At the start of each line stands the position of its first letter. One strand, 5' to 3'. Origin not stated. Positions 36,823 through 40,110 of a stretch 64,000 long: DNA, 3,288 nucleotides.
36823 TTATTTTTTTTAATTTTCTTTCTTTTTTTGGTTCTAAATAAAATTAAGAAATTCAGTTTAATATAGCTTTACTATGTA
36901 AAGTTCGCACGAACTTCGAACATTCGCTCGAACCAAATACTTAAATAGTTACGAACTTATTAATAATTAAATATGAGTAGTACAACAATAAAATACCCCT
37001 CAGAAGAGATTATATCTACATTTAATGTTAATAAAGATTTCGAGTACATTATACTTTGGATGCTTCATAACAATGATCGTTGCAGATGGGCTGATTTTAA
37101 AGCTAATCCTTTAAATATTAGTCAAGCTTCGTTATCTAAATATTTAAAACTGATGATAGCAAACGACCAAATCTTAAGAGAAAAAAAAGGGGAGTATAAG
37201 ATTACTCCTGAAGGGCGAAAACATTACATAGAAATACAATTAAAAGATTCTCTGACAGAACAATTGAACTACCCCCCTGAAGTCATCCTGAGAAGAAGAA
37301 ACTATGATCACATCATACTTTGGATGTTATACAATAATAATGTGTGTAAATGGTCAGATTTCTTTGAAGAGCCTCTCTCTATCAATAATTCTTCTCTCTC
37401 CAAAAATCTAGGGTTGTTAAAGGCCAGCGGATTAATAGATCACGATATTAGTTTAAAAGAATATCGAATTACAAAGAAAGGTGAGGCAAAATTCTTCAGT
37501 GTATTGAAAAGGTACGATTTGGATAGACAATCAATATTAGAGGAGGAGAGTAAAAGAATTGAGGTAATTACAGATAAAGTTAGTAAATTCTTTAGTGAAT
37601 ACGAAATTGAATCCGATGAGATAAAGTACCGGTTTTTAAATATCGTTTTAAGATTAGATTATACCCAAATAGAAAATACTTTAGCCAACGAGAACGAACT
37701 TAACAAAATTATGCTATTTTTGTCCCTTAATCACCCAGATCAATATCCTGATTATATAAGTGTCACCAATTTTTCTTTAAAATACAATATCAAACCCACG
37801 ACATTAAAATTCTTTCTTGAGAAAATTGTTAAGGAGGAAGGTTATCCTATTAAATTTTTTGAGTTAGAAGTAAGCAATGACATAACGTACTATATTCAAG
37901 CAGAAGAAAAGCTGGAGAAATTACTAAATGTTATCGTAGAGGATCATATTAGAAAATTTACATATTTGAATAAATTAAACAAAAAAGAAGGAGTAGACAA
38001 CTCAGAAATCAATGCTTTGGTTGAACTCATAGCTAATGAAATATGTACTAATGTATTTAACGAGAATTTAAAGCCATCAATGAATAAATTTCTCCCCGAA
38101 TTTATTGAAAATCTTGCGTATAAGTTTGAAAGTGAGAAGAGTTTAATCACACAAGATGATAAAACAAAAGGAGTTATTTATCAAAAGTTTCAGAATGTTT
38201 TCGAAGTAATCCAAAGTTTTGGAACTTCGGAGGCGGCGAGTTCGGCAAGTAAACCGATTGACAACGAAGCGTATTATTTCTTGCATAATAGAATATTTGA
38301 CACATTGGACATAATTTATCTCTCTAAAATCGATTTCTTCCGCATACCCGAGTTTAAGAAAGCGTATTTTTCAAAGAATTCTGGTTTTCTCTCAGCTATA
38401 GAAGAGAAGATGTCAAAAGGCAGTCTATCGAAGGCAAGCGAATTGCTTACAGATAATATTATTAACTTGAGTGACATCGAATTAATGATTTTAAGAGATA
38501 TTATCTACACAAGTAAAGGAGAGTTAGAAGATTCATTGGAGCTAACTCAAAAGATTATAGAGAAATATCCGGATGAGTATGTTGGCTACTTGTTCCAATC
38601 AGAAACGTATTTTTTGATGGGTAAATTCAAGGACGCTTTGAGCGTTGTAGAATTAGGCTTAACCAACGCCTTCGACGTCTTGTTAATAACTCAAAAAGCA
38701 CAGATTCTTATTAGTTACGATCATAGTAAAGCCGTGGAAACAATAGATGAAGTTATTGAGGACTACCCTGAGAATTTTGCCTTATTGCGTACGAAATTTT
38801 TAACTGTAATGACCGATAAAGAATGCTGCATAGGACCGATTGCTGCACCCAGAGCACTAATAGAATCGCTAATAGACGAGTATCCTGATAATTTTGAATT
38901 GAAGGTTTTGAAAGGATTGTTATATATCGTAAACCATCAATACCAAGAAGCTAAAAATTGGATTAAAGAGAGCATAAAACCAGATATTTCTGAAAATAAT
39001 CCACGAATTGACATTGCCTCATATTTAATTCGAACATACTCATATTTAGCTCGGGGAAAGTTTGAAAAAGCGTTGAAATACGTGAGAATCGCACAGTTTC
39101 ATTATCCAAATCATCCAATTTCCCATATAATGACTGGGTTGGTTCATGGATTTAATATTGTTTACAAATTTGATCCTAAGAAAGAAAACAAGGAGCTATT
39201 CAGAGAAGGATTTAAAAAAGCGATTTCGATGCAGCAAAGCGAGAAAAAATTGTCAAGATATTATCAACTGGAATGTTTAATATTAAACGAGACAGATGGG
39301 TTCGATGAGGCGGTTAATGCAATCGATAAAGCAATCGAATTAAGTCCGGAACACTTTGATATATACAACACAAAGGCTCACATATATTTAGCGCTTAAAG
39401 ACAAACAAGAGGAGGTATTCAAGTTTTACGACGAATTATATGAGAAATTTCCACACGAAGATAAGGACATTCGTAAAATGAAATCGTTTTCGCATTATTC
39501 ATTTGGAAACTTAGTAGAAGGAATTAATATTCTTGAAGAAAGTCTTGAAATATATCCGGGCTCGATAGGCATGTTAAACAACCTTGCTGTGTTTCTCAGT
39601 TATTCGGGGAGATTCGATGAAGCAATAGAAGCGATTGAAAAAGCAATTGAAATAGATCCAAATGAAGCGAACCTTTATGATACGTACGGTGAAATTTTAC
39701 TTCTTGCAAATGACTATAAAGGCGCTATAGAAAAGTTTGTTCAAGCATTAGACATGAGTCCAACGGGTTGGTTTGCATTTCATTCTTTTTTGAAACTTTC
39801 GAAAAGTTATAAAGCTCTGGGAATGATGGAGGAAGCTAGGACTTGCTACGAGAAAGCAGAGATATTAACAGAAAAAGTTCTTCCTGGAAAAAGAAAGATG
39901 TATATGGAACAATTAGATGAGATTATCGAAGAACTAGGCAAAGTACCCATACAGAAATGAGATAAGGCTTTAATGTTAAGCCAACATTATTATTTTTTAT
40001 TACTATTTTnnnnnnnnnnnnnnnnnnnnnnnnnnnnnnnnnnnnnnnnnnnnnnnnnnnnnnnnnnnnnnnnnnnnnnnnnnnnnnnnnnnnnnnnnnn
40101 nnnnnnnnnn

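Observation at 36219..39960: Double-wHTH/TPR protein divergent from a cluster of paralogous SD-led micro-ORFs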

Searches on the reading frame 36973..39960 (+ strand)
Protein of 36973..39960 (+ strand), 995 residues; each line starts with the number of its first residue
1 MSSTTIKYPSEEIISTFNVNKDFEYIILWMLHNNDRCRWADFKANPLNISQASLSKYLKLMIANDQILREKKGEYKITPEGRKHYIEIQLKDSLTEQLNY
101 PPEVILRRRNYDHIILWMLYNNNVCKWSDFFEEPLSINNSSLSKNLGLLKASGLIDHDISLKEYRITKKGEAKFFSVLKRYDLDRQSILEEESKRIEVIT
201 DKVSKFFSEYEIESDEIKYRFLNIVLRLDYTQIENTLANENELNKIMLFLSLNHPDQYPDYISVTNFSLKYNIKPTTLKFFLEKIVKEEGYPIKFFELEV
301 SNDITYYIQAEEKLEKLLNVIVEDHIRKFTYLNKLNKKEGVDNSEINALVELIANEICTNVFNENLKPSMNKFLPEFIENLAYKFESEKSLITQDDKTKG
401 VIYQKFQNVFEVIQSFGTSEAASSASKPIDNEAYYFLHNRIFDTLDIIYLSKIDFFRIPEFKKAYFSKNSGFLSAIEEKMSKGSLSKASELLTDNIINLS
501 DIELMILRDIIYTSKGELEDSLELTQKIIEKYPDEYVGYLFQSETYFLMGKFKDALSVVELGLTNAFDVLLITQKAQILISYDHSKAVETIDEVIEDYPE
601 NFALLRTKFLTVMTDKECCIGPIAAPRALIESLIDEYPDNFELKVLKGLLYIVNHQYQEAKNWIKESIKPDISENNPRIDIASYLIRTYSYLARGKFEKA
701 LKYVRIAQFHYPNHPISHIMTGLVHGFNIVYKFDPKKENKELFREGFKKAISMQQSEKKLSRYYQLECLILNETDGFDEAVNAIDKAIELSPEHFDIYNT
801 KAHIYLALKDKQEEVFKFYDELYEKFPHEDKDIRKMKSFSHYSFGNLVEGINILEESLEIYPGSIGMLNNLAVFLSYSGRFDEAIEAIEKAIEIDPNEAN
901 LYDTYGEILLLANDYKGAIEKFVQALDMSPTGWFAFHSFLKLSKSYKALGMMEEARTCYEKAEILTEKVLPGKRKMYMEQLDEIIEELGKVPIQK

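Call 4: search_protein_families(library=pfam, proteins=[window:36973-39960:+], max_evalue=0.01)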
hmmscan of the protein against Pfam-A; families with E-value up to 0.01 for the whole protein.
window:36973-39960:+ (995 aa): 26 families (the best 25 are shown)
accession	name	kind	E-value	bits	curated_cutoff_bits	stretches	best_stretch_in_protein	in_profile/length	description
PF07719.23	TPR_2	-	6.3e-27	91.9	27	1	868-897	4-33/34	Tetratricopeptide repeat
PF14559.12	TPR_19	-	1.6e-21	76.8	25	1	845-902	5-62/68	Tetratricopeptide repeat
PF00515.34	TPR_1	-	3e-20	71.5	27.8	1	868-897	4-33/34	Tetratricopeptide repeat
PF13431.12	TPR_17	-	1.8e-19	68.8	24.4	2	888-919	2-33/34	Tetratricopeptide repeat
PF13428.12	TPR_14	-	2.7e-18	65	23.5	0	871-907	7-43/44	Tetratricopeptide repeat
PF13181.12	TPR_8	-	9.9e-17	60.1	25.7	1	867-897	3-33/34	Tetratricopeptide repeat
PF13432.12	TPR_16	-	3.8e-16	59.6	32.7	2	877-931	9-63/65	Tetratricopeptide repeat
PF13424.12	TPR_12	-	2.4e-15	56.9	30.1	2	867-929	5-75/77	Tetratricopeptide repeat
PF13414.12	TPR_11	-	2e-12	47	26.8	1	878-902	7-31/42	TPR repeat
PF13174.12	TPR_6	-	4e-10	40.1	26.3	0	938-961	2-25/33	Tetratricopeptide repeat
PF12895.13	ANAPC3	-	8.5e-10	39.2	27.2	0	880-961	4-81/82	Anaphase-promoting complex, cyclosome, subunit 3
PF13176.12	TPR_7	-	1.9e-08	34.2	27.9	0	868-898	2-32/36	Tetratricopeptide repeat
PF13374.12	TPR_10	-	4.4e-08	33.3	27.5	1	867-894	4-31/42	Tetratricopeptide repeat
PF25062.1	ARM_TT21_N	-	7.8e-08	32.8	40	0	750-824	88-164/222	Tetratricopeptide repeat protein 21 N-terminal ARM repeat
PF13601.12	HTH_34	-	8.3e-08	32.7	27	0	27-85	5-69/80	Winged helix DNA-binding domain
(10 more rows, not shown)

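Call 7: find_homologous_proteins(query=window:36973-39957:+, max_evalue=0.00001)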
Query window:36973-39957:+ (995 aa): 1042 proteins with E <= 0.00001 among 8000 candidates; the best 120 are listed.
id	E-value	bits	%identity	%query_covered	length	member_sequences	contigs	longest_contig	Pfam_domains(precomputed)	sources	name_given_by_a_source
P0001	0.0e+0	2206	100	100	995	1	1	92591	PF13431.13,PF23914.2,PF25062.2,PF13414.13,PF13601.13,PF13176.13,PF12569.15,PF13428.13,PF25064.2,PF13374.13,PF14947.13,PF14559.13,PF13371.13,PF00515.35,PF12895.14,PF13424.13,PF13432.13,PF13181.13,PF07719.24,PF13174.13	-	-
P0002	0.0e+0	1674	75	99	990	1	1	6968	PF13431.13,PF23914.2,PF13414.13,PF13601.13,PF13176.13,PF12569.15,PF13428.13,PF13374.13,PF14947.13,PF14559.13,PF01047.29,PF00515.35,PF12895.14,PF13424.13,PF09114.18,PF21033.5,PF13432.13,PF13181.13,PF07719.24,PF13174.13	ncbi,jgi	ncbi:MAG: tetratricopeptide repeat protein [Promethearchaeota archaeon]|jgi:tetratricopeptide (TPR) 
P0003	0.0e+0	1671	75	99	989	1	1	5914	PF13431.13,PF23914.2,PF25062.2,PF13414.13,PF13601.13,PF13176.13,PF12569.15,PF13428.13,PF25213.2,PF13374.13,PF14947.13,PF14559.13,PF01047.29,PF00515.35,PF12895.14,PF13424.13,PF13432.13,PF13181.13,PF07719.24,PF13174.13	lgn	-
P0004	0.0e+0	1664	75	99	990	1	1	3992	PF13431.13,PF23914.2,PF25062.2,PF13414.13,PF13601.13,PF13176.13,PF12569.15,PF13428.13,PF25213.2,PF13374.13,PF14947.13,PF14559.13,PF01047.29,PF13371.13,PF00515.35,PF12895.14,PF13424.13,PF21033.5,PF13432.13,PF13181.13,PF07719.24,PF13174.13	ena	-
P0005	0.0e+0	1591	70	100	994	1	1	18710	PF13431.13,PF23914.2,PF25062.2,PF13414.13,PF25058.2,PF13601.13,PF13176.13,PF12569.15,PF13428.13,PF13374.13,PF14947.13,PF14559.13,PF00515.35,PF12895.14,PF13424.13,PF21033.5,PF13432.13,PF13181.13,PF07719.24,PF13174.13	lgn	-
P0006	0.0e+0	1567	70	100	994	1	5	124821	PF13431.13,PF23914.2,PF25062.2,PF13414.13,PF13601.13,PF13176.13,PF12569.15,PF13428.13,PF13374.13,PF14947.13,PF14559.13,PF00515.35,PF12895.14,PF13424.13,PF21033.5,PF13432.13,PF13181.13,PF07719.24,PF13174.13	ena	-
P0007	0.0e+0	1511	67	99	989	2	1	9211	PF13431.13,PF13414.13,PF13601.13,PF13428.13,PF25064.2,PF13374.13,PF14947.13,PF14559.13,PF00515.35,PF13424.13,PF21033.5,PF13181.13,PF07719.24,PF13174.13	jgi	jgi:tetratricopeptide (TPR) repeat protein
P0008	0.0e+0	1498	68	100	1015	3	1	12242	PF13431.13,PF13414.13,PF13601.13,PF12569.15,PF13428.13,PF25213.2,PF13374.13,PF14947.13,PF14559.13,PF00515.35,PF12895.14,PF13424.13,PF21033.5,PF13432.13,PF13181.13,PF07719.24,PF13174.13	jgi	-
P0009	0.0e+0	1480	67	100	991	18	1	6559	PF25063.1,PF13431.13,PF25062.2,PF13414.13,PF13601.13,PF13176.13,PF12569.15,PF13428.13,PF13374.13,PF14947.13,PF14559.13,PF00515.35,PF12895.14,PF13424.13,PF21033.5,PF13432.13,PF13181.13,PF07719.24,PF13174.13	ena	-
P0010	0.0e+0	1480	67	99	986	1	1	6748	PF13431.13,PF23914.2,PF25062.2,PF13414.13,PF13601.13,PF13176.13,PF12569.15,PF13428.13,PF25064.2,PF13374.13,PF14947.13,PF14559.13,PF13371.13,PF00515.35,PF12895.14,PF13424.13,PF21033.5,PF13432.13,PF13181.13,PF07719.24,PF13174.13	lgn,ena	-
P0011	0.0e+0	1461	66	99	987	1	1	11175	PF13431.13,PF13414.13,PF13601.13,PF13428.13,PF25213.2,PF25064.2,PF14947.13,PF14559.13,PF01047.29,PF10300.16,PF00515.35,PF13424.13,PF21033.5,PF13432.13,PF13181.13,PF07719.24,PF13174.13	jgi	jgi:tetratricopeptide (TPR) repeat protein/Mn-dependent DtxR family transcriptional regulator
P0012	0.0e+0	1457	66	99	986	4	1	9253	PF25063.1,PF13431.13,PF23914.2,PF13414.13,PF13601.13,PF12569.15,PF13428.13,PF25213.2,PF13374.13,PF14947.13,PF14559.13,PF01047.29,PF00515.35,PF12895.14,PF13424.13,PF21033.5,PF13432.13,PF13181.13,PF07719.24,PF13174.13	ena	-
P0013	0.0e+0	1450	65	99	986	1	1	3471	PF13431.13,PF13414.13,PF13601.13,PF12569.15,PF13428.13,PF25213.2,PF25064.2,PF13374.13,PF14947.13,PF14559.13,PF01047.29,PF00515.35,PF12895.14,PF13424.13,PF13181.13,PF07719.24,PF13174.13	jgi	-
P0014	0.0e+0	1448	66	99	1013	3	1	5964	PF25063.1,PF13431.13,PF23914.2,PF25062.2,PF13601.13,PF12569.15,PF13428.13,PF25213.2,PF25064.2,PF14947.13,PF14559.13,PF01047.29,PF13371.13,PF00515.35,PF13424.13,PF21033.5,PF13432.13,PF09295.17,PF13181.13,PF07719.24,PF13174.13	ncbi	-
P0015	0.0e+0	1433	65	99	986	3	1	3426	PF25063.1,PF13431.13,PF23914.2,PF13414.13,PF13601.13,PF13176.13,PF13428.13,PF25213.2,PF13374.13,PF14947.13,PF14559.13,PF01047.29,PF13371.13,PF00515.35,PF12895.14,PF13424.13,PF21033.5,PF13432.13,PF09295.17,PF13181.13,PF07719.24,PF13174.13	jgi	-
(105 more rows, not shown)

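Call 9: find_related_loci(query=window:36973-39957:+, collection=metagenome_contigs, flank=5000)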
Query window:36973-39957:+ (995 aa) in metagenome_contigs; peptide patterns used: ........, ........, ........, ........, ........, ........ (x = any residue, [..] = any of these).
98 stretches matched a pattern; 4 encode a relative of the query (tblastn E <= 1e-3); 4 distinct loci.
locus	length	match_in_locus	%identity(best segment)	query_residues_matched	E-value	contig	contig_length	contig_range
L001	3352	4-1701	71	428-993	0e+0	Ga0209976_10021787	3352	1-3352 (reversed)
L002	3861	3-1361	73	541-993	0e+0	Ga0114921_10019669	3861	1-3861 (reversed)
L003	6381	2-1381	68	529-988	0e+0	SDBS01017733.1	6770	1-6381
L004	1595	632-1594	79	3-323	0e+0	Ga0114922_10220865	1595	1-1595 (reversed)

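Call 11: find_related_loci(query=A1, collection=genome_contigs, flank=5000)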
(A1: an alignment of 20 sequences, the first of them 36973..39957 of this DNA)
Query A1 (995 aa) in genome_contigs; peptide patterns used: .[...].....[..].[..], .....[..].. (x = any residue, [..] = any of these).
311 stretches matched a pattern; 225 encode a relative of the query (tblastn E <= 1e-3); the best 80 are kept; 77 distinct loci.
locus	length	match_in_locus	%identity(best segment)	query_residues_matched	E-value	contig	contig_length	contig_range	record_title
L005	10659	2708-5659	64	7-993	0e+0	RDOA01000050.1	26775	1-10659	MAG: Promethearchaeota archaeon isolate DZG_bin1.240 NODE_51_length_26775_cov_20.282193, whole genome shotgun sequence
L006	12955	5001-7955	65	1-988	0e+0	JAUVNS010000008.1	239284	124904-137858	MAG: Promethearchaeota archaeon isolate CSMAG_616 CSMAG_616_k141_1972689_length_239284_cov_23.3786, whole genome shotgun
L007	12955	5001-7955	64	1-988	0e+0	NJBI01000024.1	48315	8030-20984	MAG: Promethearchaeota archaeon Loki_b31 444, whole genome shotgun sequence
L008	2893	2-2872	64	4-983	0e+0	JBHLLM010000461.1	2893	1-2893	MAG: Candidatus Hermodarchaeota archaeon isolate DZ1M.447 DZ1M.447@237159, whole genome shotgun sequence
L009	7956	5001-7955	61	1-973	0e+0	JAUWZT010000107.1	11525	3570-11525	MAG: Promethearchaeota archaeon isolate CSMAG_2743 CSMAG_2743_k141_562459_length_11525_cov_9.4872, whole genome shotgun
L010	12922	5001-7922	60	7-983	0e+0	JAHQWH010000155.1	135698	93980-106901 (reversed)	MAG: Promethearchaeia archaeon isolate ABR02 NODE_40_length_135698_cov_67, whole genome shotgun sequence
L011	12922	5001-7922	60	7-983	0e+0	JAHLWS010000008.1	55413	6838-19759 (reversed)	MAG: Promethearchaeota archaeon isolate 33X4 k141_15170, whole genome shotgun sequence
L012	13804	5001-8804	61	6-983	0e+0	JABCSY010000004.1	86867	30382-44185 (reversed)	MAG: Promethearchaeota archaeon isolate HM4_B22 NODE_55_length_86867_cov_1.336511, whole genome shotgun sequence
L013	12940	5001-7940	60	1-983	0e+0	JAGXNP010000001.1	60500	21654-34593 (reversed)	MAG: Promethearchaeota archaeon isolate bin41 NODE_1_length_60500_cov_55.972610, whole genome shotgun sequence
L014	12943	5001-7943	61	1-993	0e+0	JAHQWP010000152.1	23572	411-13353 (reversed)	MAG: Promethearchaeia archaeon isolate ABR11 NODE_438_length_23572_cov_5, whole genome shotgun sequence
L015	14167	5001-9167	63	1-993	0e+0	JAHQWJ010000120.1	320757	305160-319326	MAG: Promethearchaeia archaeon isolate ABR04 NODE_5_length_320757_cov_24, whole genome shotgun sequence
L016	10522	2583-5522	59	1-983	0e+0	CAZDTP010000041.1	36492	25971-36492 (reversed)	MAG TPA_asm: uncultured archaeon isolate SRP214966_co7_76 genome assembly, contig: NODE_613_length_36492_cov_26.536597,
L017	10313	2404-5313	43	3-985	0e+0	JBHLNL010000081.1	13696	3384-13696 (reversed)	MAG: Promethearchaeota archaeon isolate DZ2S.275 DZ2S.275@14868, whole genome shotgun sequence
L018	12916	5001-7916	43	3-988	0e+0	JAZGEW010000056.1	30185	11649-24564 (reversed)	MAG: Promethearchaeia archaeon isolate SCS4bin.30 SCS4bin.30_56, whole genome shotgun sequence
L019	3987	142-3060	43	3-988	0e+0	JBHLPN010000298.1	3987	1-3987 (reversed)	MAG: Promethearchaeota archaeon isolate H2M.194 H2M.194@49631, whole genome shotgun sequence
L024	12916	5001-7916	42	3-988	0e+0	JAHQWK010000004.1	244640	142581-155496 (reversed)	MAG: Promethearchaeia archaeon isolate ABR05 NODE_11_length_244640_cov_9, whole genome shotgun sequence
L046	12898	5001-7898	38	3-980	0e+0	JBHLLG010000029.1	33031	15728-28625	MAG: Candidatus Hermodarchaeota archaeon isolate DZ1M.411 DZ1M.411@4106, whole genome shotgun sequence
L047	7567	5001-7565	41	3-862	0e+0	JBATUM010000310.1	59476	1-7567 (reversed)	MAG: Promethearchaeia archaeon isolate MFD12951_ilm_asm_bin5 k127_68605, whole genome shotgun sequence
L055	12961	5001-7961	38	3-990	0e+0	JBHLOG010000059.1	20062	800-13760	MAG: Promethearchaeota archaeon isolate DZ3M.289 DZ3M.289@8201, whole genome shotgun sequence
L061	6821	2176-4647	35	5-991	2e-127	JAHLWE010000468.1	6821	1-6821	MAG: Promethearchaeota archaeon isolate 2R3_4 k141_91559, whole genome shotgun sequence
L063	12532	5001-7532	37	1-991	1e-125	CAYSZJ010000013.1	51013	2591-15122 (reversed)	MAG TPA_asm: uncultured archaeon isolate SRP239594_co1_24 genome assembly, contig: NODE_80_length_51013_cov_38.793909, w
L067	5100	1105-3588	32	1-987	5e-124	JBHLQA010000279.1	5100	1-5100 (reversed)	MAG: Candidatus Odinarchaeota archaeon isolate H3M.118 H3M.118@34640, whole genome shotgun sequence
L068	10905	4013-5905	50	4-993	3e-121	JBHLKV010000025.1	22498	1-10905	MAG: Candidatus Hodarchaeota archaeon isolate DZ1M.223 DZ1M.223@7882, whole genome shotgun sequence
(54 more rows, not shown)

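Call 43: predict_structure(alignment_id=A1)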
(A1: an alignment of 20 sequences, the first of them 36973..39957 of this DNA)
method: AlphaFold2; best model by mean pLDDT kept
length: 995 residues; sequences in the alignment: 20
mean_pLDDT: 77.9   pTM: 0.57
mean pLDDT of the five models: 77.9, 77.5, 71.9, 71.9, 69.3
residues with pLDDT >= 90: 278; 70-90: 467; 50-70: 153; < 50: 97
segments of 3 or more residues with pLDDT < 50: 1-4, 17-21, 90-96, 183-191, 325-342, 386-430, 990-995
pLDDT, mean of each block of 10 residues (from residue 1): 58 52 79 85 77 82 87 85 71 49 72 88 82 78 87 85 83 70 47 60 80 79 69 56 83 73 85 80 65 70 75 58 48 37 54 63 67 68 51 32 32 27 33 66 84 86 83 80 79 85 92 90 97 96 95 96 95 95 91 91 93 79 83 91 93 87 85 72 92 88 90 90 88 80 92 90 89 81 94 89 81 89 91 90 89 96 90 93 96 87 93 93 86 79 86 84 79 66 54 34
secondary structure, 60 per line:
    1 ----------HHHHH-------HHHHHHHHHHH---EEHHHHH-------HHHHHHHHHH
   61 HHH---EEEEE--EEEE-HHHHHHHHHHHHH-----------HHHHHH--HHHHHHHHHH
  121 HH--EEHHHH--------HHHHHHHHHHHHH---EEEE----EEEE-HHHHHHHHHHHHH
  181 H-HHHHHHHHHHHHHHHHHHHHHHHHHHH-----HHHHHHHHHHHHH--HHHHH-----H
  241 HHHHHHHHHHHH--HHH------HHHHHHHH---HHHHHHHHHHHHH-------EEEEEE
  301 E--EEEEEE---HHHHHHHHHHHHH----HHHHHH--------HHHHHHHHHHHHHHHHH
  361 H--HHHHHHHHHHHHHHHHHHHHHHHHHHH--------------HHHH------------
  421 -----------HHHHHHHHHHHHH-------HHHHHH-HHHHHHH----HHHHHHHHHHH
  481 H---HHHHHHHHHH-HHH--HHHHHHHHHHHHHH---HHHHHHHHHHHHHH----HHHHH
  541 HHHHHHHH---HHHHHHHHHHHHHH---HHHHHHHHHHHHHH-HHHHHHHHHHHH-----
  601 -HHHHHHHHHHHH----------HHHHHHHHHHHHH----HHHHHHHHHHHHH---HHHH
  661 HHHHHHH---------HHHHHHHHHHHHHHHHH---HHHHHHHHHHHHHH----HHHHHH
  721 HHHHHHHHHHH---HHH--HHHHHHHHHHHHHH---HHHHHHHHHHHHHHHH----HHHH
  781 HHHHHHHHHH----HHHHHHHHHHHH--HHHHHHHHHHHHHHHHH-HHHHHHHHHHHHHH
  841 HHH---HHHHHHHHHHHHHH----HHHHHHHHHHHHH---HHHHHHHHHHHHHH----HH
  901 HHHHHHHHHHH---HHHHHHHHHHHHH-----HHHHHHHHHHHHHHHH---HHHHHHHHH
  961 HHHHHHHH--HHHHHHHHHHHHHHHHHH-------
elements in order (helices of 4 or more, strands of 3 or more residues): H11-15 H23-33 H39-43 H51-63 E67-71 E74-77 H79-91 H103-108 H111-122 H127-130 H139-151 E155-158 E163-166 H168-181 H183-209 H215-227 H230-234 H240-252 H264-271 H275-287 E295-301 E304-309 H313-325 H330-335 H344-361 H364-390 H405-408 H432-444 H452-457 H459-465 H470-481 H485-494 H501-514 H518-531 H536-548 H552-565 H569-582 H584-595 H602-613 H624-636 H641-653 H657-667 H677-693 H697-710 H715-731 H740-753 H757-772 H777-790 H795-806 H809-825 H827-843 H847-860 H865-877 H881-894 H899-911 H915-927 H933-948 H952-968 H971-988

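Call 45: fold_search(model_id=the predicted structure, library=pdb)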
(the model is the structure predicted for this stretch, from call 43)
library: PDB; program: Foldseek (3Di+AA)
matches with E <= 10: 1537; with E <= 0.001: 323
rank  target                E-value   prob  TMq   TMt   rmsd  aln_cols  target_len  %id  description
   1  7yea_A                2.3e-09  1.00  0.19  0.19  16.1       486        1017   18  Human O-GlcNAc transferase Dimer (released 2023-07-12)
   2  1w3b_A                2.5e-09  1.00  0.19  0.38  12.7       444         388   16  The superhelical TPR domain of O-linked GlcNAc transferase reveals structural similarities to importin alpha. (released 2004-09-09)
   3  5dse_C                3.0e-09  1.00  0.24  0.31  40.9       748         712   13  Crystal Structure of the TTC7B/Hyccin Complex (released 2015-12-02)
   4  9hvq_Q                3.5e-09  1.00  0.20  0.22  43.1       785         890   12  Structure of the transcribing Pol II-DSIF-PAF-SPT6-RECQL5 complex (released 2025-07-16)
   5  8q9t_E                4.1e-09  1.00  0.25  0.24  44.1      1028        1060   10  CryoEM structure of a S. Cerevisiae Ski238 complex bound to RNA (released 2023-11-29)
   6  4buj_B                4.9e-09  1.00  0.17  0.13  46.8      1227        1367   11  Crystal structure of the S. cerevisiae Ski2-3-8 complex (released 2013-08-28)
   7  8pkp_K                5.6e-09  1.00  0.17  0.29  19.7       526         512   12  Cryo-EM structure of the apo Anaphase-promoting complex/cyclosome (APC/C) at 3.2 Angstrom resolution (released 2023-07-19)
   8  7yeh_A                6.1e-09  1.00  0.19  0.19  15.5       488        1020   19  Cryo-EM structure of human OGT-OGA complex (released 2023-07-12)
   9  7y4i_A                7.5e-09  1.00  0.16  0.18  21.5       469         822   15  Crystal structure of SPINDLY in complex with GDP (released 2022-12-07)
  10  6q6g_P                7.8e-09  1.00  0.26  0.44  11.2       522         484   14  Cryo-EM structure of the APC/C-Cdc20-Cdk2-cyclinA2-Cks2 complex, the D1 box class (released 2019-09-11)
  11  9gaw_K                8.1e-09  1.00  0.21  0.32  15.3       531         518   12  High-resolution structure of the Anaphase-promoting complex/cyclosome (APC/C) bound to co-activator Cdh1 (released 2024-08-14)
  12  9bax_D                8.4e-09  1.00  0.24  0.37  21.4       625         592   14  PI4KA complex bound to C-terminus of EFR3A (released 2024-11-27)
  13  9gaw_J                9.0e-09  1.00  0.27  0.46  11.6       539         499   13  High-resolution structure of the Anaphase-promoting complex/cyclosome (APC/C) bound to co-activator Cdh1 (released 2024-08-14)
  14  8dtg_A                9.0e-09  1.00  0.16  0.19  21.4       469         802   14  Cryo-EM structure of Arabidopsis SPY alternative conformation 1 (released 2023-03-08)
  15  8qxd_N                9.0e-09  1.00  0.25  0.30  41.5       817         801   13  Cryo-EM structure of the cross-exon pre-B complex (released 2024-05-22)
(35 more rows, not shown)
